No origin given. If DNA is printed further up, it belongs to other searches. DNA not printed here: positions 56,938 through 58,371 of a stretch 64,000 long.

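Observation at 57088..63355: Uncharacterised four-gene cluster: P-loop protein, ABC exporter, DUF2490-like barrel, gluzincin::CapA fusion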

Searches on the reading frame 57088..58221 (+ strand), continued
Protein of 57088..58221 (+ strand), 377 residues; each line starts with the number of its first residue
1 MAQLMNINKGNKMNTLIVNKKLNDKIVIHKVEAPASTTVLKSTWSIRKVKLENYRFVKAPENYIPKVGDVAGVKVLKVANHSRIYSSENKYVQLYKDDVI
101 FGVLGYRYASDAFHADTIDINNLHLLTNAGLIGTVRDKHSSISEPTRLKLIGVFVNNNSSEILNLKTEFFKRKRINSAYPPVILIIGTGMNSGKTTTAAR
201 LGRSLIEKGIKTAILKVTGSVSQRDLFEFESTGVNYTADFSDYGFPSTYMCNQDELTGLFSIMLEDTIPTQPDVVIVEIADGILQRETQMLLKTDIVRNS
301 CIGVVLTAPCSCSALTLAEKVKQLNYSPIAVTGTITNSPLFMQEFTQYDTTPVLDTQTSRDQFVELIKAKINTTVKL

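Call 56: search_protein_families(library=pfam, proteins=[P0295, P0297, P0329, P0360, P0376, P0380, P0371, P0347, P0241, P0333], max_evalue=0.001)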
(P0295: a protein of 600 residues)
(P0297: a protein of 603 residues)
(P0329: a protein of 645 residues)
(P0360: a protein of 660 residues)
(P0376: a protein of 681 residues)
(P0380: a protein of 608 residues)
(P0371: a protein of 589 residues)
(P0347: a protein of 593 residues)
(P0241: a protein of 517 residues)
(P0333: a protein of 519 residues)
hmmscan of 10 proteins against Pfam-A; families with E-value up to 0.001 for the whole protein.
P0295 (600 aa): 3 families
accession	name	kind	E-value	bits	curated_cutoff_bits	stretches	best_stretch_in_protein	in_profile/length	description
PF03205.20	MobB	-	6.6e-05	23.3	26.6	1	156-250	2-97/133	Molybdopterin guanine dinucleotide synthesis protein B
PF07755.17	DUF1611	-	0.00044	20.1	25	1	146-191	5-50/201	Domain of unknown function (DUF1611_C) P-loop domain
PF01656.29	CbiA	-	0.00053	20.4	25.4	1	158-189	4-35/125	CobQ/CobB/MinD/ParA nucleotide binding domain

P0297 (603 aa): 1 family
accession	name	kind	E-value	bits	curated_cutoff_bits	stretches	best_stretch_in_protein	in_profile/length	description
PF13500.12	AAA_26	-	0.00028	21.3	27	1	403-505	3-112/198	AAA domain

P0329 (645 aa): 0 families

P0360 (660 aa): 0 families

P0376 (681 aa): 1 family
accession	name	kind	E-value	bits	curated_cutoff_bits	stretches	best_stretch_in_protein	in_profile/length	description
PF03205.20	MobB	-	0.0001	22.6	26.6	1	181-277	1-97/133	Molybdopterin guanine dinucleotide synthesis protein B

P0380 (608 aa): 2 families
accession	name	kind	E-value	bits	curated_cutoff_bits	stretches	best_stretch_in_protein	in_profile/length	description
PF00872.24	Transposase_mut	-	2.8e-15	56.6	21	1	409-495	18-104/379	Transposase, Mutator family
PF03205.20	MobB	-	0.00011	22.6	26.6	1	156-250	2-97/133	Molybdopterin guanine dinucleotide synthesis protein B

P0371 (589 aa): 4 families
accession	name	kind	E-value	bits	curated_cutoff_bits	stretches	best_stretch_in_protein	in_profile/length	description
PF00872.24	Transposase_mut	-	2.8e-17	63.1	21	1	413-538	24-149/379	Transposase, Mutator family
PF07755.17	DUF1611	-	3.7e-05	23.7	25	1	150-202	5-56/201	Domain of unknown function (DUF1611_C) P-loop domain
PF13500.12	AAA_26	-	0.00016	22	27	1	157-258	2-110/198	AAA domain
PF01656.29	CbiA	-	0.00067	20.1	25.4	0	158-192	1-35/125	CobQ/CobB/MinD/ParA nucleotide binding domain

P0347 (593 aa): 1 family
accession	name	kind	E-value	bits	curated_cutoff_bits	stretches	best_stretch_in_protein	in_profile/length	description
PF00872.24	Transposase_mut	-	4.6e-14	52.5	21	1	396-472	27-102/379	Transposase, Mutator family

P0241 (517 aa): 3 families
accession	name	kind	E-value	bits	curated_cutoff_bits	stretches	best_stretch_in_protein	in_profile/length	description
PF00072.30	Response_reg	-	3.2e-13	50.3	30.2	1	47-146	1-107/111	Response regulator receiver domain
PF01656.29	CbiA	-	0.00017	21.9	25.4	1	327-367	1-43/125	CobQ/CobB/MinD/ParA nucleotide binding domain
PF07755.17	DUF1611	-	0.00039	20.3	25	1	322-359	10-47/201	Domain of unknown function (DUF1611_C) P-loop domain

P0333 (519 aa): 1 family
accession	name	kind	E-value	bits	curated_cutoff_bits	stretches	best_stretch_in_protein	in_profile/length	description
PF00072.30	Response_reg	-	4.6e-17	62.6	30.2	1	7-123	1-106/111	Response regulator receiver domain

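Call 68: find_encoding_contigs(protein=P0037, flank=8000, max_places=1)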
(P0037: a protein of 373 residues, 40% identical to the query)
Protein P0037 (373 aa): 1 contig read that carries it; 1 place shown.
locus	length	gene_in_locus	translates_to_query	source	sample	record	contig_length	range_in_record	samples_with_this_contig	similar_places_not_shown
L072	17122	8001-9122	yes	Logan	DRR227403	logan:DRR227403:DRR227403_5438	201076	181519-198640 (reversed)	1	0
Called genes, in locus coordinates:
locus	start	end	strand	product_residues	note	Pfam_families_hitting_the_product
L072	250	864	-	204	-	PF07638:Sigma70_ECF, PF08281:Sigma70_r4_2, PF13384:HTH_23 (weak), PF13936:HTH_38 (faint)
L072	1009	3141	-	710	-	PF00413:Peptidase_M10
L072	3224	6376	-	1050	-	PF07714:PK_Tyr_Ser-Thr, PF19974:TCAD9 (weak), PF00069:Pkinase, PF01636:APH (weak), PF00515:TPR_1 (faint), PF07719:TPR_2 (faint), PF13181:TPR_8 (faint), PF14559:TPR_19 (weak), +7 more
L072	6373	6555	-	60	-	-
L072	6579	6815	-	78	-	-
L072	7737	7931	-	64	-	-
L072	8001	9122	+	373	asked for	-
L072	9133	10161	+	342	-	PF00664:ABC_membrane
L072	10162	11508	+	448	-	PF24827:AstE_AspA_cat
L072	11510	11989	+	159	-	-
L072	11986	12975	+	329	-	PF05090:HTTM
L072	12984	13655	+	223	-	PF04134:DCC1-like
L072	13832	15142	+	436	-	-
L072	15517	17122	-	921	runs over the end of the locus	PF00311:PEPcase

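Call 69: find_encoding_contigs(protein=P0057, flank=8000, max_places=1)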
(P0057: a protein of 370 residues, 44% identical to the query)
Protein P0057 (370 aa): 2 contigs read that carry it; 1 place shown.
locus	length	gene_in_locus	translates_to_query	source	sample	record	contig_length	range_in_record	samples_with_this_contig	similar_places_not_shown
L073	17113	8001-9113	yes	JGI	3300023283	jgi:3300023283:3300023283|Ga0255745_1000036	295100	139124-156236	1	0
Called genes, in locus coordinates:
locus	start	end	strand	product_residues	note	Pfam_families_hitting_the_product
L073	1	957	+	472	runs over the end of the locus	PF00884:Sulfatase, PF01663:Phosphodiest, PF16347:SGSH_C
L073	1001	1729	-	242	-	PF00106:adh_short, PF08659:KR, PF13561:adh_short_C2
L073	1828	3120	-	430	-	PF00202:Aminotran_3, PF00155:Aminotran_1_2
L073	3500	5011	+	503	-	PF03972:MmgE_PrpD_N, PF19305:MmgE_PrpD_C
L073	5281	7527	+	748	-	PF08487:VIT, PF00092:VWA, PF13519:VWA_2, PF13768:VWA_3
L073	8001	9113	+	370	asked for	PF01656:CbiA (faint), PF07755:DUF1611 (weak)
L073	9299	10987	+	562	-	PF00664:ABC_membrane, PF00005:ABC_tran, PF09818:ABC_ATPase (faint), PF13304:AAA_21 (faint), PF02463:SMC_N (weak)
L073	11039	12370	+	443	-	PF00246:Peptidase_M14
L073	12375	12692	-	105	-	PF02599:CsrA (weak)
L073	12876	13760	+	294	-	-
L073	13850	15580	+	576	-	PF13519:VWA_2 (faint), PF27098:Rv0959_3rd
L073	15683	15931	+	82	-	-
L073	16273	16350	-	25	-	-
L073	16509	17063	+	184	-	-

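Call 70: find_encoding_contigs(protein=P0033, flank=8000, max_places=1)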
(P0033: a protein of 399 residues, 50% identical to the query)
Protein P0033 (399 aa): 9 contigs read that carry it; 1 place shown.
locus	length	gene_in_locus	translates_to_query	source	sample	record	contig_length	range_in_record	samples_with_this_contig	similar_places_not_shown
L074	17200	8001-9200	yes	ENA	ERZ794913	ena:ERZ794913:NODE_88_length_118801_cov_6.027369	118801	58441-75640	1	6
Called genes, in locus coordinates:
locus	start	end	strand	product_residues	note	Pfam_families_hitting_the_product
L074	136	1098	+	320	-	PF00809:Pterin_bind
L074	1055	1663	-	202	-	-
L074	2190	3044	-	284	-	PF06439:3keto-disac_hyd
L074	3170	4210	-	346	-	PF01571:GCV_T (weak), PF08669:GCV_T_C (weak)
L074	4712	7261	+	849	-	-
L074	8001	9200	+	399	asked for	-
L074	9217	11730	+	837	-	PF09587:PGA_cap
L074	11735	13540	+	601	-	PF00664:ABC_membrane, PF00005:ABC_tran, PF02463:SMC_N (faint), PF13304:AAA_21 (faint)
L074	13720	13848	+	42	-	-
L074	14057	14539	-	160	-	PF01475:FUR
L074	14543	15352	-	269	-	PF01026:TatD_DNase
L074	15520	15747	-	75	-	-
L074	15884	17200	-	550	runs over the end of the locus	PF01406:tRNA-synt_1e, PF01921:tRNA-synt_1f (faint), PF09334:tRNA-synt_1g (faint)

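Call 72: find_related_loci(query=A1, collection=metagenome_contigs, flank=7000)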
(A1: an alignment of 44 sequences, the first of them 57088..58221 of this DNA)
Query A1 (377 aa) in metagenome_contigs; peptide patterns used: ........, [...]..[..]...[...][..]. (x = any residue, [..] = any of these).
600 stretches matched a pattern (row limit reached: there are more); 432 encode a relative of the query (tblastn E <= 1e-3); the best 80 are kept; 80 distinct loci.
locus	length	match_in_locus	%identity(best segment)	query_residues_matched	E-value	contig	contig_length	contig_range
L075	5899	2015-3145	88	1-377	0e+0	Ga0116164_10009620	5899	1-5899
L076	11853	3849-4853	63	41-375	5e-146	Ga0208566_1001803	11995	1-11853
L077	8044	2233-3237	45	39-373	4e-99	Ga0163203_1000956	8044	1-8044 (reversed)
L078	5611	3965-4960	43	40-372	4e-90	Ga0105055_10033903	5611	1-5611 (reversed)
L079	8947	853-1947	40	9-367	4e-89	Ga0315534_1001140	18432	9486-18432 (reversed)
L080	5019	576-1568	42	40-371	1e-88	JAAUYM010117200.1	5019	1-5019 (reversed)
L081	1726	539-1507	44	43-367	2e-93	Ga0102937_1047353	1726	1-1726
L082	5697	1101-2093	41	40-371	2e-84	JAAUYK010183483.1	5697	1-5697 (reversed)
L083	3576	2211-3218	42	39-370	2e-84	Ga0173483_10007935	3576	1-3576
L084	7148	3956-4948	40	38-367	5e-83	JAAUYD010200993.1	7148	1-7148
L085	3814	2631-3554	42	65-373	7e-81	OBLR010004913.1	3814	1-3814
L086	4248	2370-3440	39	18-375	1e-80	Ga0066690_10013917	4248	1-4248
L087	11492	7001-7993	40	36-367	3e-78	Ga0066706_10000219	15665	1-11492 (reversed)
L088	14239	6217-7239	42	28-372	1e-77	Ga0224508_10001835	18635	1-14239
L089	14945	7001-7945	40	37-353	2e-77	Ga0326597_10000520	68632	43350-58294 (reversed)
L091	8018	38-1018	40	40-371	6e-76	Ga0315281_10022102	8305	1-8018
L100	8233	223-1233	36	30-359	1e-67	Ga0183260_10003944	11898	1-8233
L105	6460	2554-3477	36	61-362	1e-53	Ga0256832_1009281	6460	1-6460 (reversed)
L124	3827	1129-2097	32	40-357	5e-48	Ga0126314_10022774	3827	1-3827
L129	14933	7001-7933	32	58-362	4e-47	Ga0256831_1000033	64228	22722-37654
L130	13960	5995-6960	34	65-372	4e-47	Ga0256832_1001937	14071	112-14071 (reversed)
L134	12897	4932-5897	31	35-361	1e-46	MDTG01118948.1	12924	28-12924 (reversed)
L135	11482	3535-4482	33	63-371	1e-46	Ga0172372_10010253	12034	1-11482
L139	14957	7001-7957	35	51-362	2e-46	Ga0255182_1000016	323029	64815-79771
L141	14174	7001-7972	32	40-361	2e-46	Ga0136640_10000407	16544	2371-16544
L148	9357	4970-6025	33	4-354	9e-46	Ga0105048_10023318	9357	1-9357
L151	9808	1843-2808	31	41-364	1e-45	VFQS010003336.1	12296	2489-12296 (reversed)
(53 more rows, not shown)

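Call 76: search_protein_families(library=pfam, proteins=[L091:2793-4073:+, L105:1632-2471:+, L134:7602-8471:+, L141:3343-4695:+, L124:421-828:+, L148:7821-8885:+, L151:5191-6348:+, L139:4059-6962:+], max_evalue=0.001)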
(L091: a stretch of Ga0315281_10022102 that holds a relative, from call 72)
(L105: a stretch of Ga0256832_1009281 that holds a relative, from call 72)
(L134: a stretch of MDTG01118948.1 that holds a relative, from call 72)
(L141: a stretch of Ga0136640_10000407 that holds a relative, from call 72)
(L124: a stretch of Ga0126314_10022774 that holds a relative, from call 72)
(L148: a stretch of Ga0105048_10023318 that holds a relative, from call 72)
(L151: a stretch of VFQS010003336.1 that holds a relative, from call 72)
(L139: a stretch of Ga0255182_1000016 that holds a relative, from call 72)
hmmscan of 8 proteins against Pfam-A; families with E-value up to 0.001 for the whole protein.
L091:2793-4073:+ (426 aa): 2 families
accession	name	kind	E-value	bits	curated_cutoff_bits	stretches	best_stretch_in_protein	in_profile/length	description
PF00246.29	Peptidase_M14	-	2.3e-06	27.9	21.6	1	10-99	19-135/286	Zinc carboxypeptidase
PF24827.1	AstE_AspA_cat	-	0.00066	19.7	25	0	34-96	4-63/192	Succinylglutamate desuccinylase/Aspartoacylase catalytic domain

L105:1632-2471:+ (279 aa): 0 families

L134:7602-8471:+ (289 aa): 0 families

L141:3343-4695:+ (450 aa): 2 families
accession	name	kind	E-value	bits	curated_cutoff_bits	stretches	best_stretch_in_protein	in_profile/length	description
PF00082.27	Peptidase_S8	-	9.4e-45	153.6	21.8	1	162-419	1-275/288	Subtilase family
PF22148.1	Fervidolysin_NPro-like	-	7.9e-11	42.6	21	1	31-113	3-81/81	Fervidolysin N-terminal prodomain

L124:421-828:+ (135 aa): 0 families

L148:7821-8885:+ (354 aa): 1 family
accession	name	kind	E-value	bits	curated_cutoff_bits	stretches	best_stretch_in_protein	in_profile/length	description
PF01112.23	Asparaginase_2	-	1e-111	373.5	27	1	41-351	3-309/309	Asparaginase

L151:5191-6348:+ (385 aa): 1 family
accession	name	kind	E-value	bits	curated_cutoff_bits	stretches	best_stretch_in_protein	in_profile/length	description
PF07396.17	Porin_O_P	-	7.1e-41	141.1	20.9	1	40-384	2-367/370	Phosphate-selective porin O and P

L139:4059-6962:+ (967 aa): 6 families
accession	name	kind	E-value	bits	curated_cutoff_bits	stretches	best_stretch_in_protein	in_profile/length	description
PF06739.17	SBBP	-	8e-12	45.4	20.5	0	249-273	10-34/38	Beta-propeller repeat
PF18962.6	Por_Secre_tail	-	7.1e-10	39.5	27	1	896-964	1-74/75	Secretion system C-terminal sorting domain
PF13360.13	PQQ_2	-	1.5e-09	38.3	27.6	1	501-743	9-213/233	Outer membrane protein assembly factor BamB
PF00400.38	WD40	-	4.6e-05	24.2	27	0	515-538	6-29/39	WD domain, G-beta repeat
PF25293.1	Beta-prop_EMC1_N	-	0.00011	22.4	34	0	601-676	127-198/219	EMC1 N-terminal beta-propeller domain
PF12894.13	ANAPC4_WD40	-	0.00027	21.6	22.9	0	403-437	27-62/91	Anaphase-promoting complex subunit 4 WD40 domain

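Call 89: search_protein_families(library=pfam, proteins=[L105:578-1645:+, L129:4260-5366:+, L129:5411-6070:+, L130:3530-4960:+, L135:781-2505:+], max_evalue=0.001)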
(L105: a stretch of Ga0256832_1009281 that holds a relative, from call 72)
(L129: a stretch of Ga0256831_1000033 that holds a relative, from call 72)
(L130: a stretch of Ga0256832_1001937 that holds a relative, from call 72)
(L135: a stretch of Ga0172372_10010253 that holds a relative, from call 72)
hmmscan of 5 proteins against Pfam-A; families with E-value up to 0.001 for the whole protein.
L105:578-1645:+ (355 aa): 0 families

L129:4260-5366:+ (368 aa): 0 families

L129:5411-6070:+ (219 aa): 1 family
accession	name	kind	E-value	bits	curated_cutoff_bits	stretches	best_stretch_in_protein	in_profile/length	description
PF14321.11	DUF4382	-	1.4e-06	29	25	1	27-172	2-119/136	Domain of unknown function (DUF4382)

L130:3530-4960:+ (476 aa): 0 families

L135:781-2505:+ (574 aa): 2 families
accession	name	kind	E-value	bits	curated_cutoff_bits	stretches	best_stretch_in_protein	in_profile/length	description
PF00932.25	LTD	-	8.1e-31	107.1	34.3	2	23-146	5-108/109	Lamin Tail Domain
PF18962.6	Por_Secre_tail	-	0.00039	21.1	27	1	500-564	1-67/75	Secretion system C-terminal sorting domain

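Call 94: search_protein_families(library=pfam, proteins=[L100:1309-4536:+, L100:4834-6102:+, L100:6727-7707:+, L135:6556-7614:+], max_evalue=0.001)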
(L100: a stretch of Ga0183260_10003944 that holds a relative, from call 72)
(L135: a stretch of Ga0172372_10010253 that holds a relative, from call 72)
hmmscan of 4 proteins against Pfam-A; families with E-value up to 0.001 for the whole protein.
L100:1309-4536:+ (1075 aa): 7 families
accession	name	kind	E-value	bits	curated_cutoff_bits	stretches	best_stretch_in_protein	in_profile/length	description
PF00005.33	ABC_tran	-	1.7e-33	116.6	25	1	376-525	1-137/137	ABC transporter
PF00664.28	ABC_membrane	-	2.4e-32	113.1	28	1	30-307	2-268/274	ABC transporter transmembrane region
PF00246.29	Peptidase_M14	-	3.7e-10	40.3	21.6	1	631-727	13-134/286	Zinc carboxypeptidase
PF13304.12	AAA_21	-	3.7e-08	34.2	27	0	388-415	1-26/304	AAA domain, putative AbiEii toxin, Type IV TA system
PF02463.25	SMC_N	-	1.5e-07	31.5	40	1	408-568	102-212/220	RecF/RecN/SMC N terminal domain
PF13555.12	AAA_29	-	0.00014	22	27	1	375-405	11-41/61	P-loop containing region of AAA domain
PF13175.12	AAA_15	-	0.00048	20.3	32.1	1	376-425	14-66/374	AAA ATPase domain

L100:4834-6102:+ (422 aa): 1 family
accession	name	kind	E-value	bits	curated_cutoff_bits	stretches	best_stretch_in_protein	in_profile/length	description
PF09587.15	PGA_cap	-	1.9e-54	185.3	27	1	36-310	2-254/255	Bacterial capsule synthesis protein PGA_cap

L100:6727-7707:+ (326 aa): 1 family
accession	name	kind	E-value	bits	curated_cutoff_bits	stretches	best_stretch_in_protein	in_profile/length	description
PF01112.23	Asparaginase_2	-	6.1e-82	275.6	27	1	13-313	3-302/309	Asparaginase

L135:6556-7614:+ (352 aa): 0 families

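Call 95: find_homologous_proteins(query=L100:1309-4536:+, max_evalue=1e-20)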
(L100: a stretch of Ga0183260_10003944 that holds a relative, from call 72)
Query L100:1309-4536:+ (1075 aa): 3423 proteins with E <= 1e-20 among 8000 candidates; the best 120 are listed.
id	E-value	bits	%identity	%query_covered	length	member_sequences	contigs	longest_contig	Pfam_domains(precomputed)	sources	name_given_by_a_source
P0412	0.0e+0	2386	100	100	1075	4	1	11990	PF00246.30,PF00005.34,PF02463.26,PF13304.13,PF00664.29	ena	-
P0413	0.0e+0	1758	74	100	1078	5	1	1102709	PF00246.30,PF00005.34,PF13175.13,PF02463.26,PF13304.13,PF00664.29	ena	-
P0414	0.0e+0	1741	73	100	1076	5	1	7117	PF00246.30,PF00005.34,PF13175.13,PF02463.26,PF13304.13,PF00664.29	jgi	jgi:ABC-type multidrug transport system fused ATPase/permease subunit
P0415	0.0e+0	1608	73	92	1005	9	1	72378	PF00246.30,PF00005.34,PF13175.13,PF02463.26,PF13304.13,PF00664.29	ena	-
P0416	0.0e+0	1301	56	99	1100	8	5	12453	PF00246.30,PF00005.34,PF00664.29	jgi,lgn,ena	jgi:ABC-type multidrug transport system fused ATPase/permease subunit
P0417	0.0e+0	1297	56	97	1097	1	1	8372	PF00246.30,PF00005.34,PF02463.26,PF00664.29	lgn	-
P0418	0.0e+0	1190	51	98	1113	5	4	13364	PF00246.30,PF00005.34,PF02463.26,PF13304.13,PF00664.29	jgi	jgi:ATP-binding cassette, subfamily B, bacterial MsbA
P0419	0.0e+0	1168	50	99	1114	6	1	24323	PF00246.30,PF00005.34,PF02463.26,PF13304.13,PF00664.29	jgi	jgi:ABC-type multidrug transport system fused ATPase/permease subunit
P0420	0.0e+0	1162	51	98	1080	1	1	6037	PF00246.30,PF00005.34,PF02463.26,PF13304.13,PF00664.29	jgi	jgi:ABC-type multidrug transport system fused ATPase/permease subunit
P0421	0.0e+0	1158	50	99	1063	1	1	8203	PF00246.30,PF00005.34,PF02463.26,PF13304.13,PF00664.29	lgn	-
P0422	0.0e+0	1127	48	98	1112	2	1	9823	PF00246.30,PF00005.34,PF02463.26,PF13304.13,PF00664.29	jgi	jgi:ATP-binding cassette, subfamily B, bacterial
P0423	0.0e+0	1103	49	98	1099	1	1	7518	PF00246.30,PF00005.34,PF02463.26,PF13304.13,PF00664.29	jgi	jgi:ABC-type multidrug transport system fused ATPase/permease subunit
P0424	0.0e+0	1080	48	98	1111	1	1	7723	PF00246.30,PF00005.34,PF02463.26,PF13304.13,PF00664.29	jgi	jgi:ABC-type multidrug transport system fused ATPase/permease subunit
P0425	0.0e+0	1070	52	89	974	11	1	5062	PF00246.30,PF00005.34,PF02463.26,PF13304.13,PF00664.29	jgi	jgi:ABC-type multidrug transport system fused ATPase/permease subunit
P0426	0.0e+0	1066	48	98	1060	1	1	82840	PF00246.30,PF00005.34,PF02463.26,PF13304.13,PF00664.29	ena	-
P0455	1.1e-158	548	44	54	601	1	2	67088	PF00005.34,PF02463.26,PF13304.13,PF00664.29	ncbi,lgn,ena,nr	ncbi:MAG: ABC transporter ATP-binding protein [Nitrososphaerota archaeon]|nr:ABC transporter ATP-bin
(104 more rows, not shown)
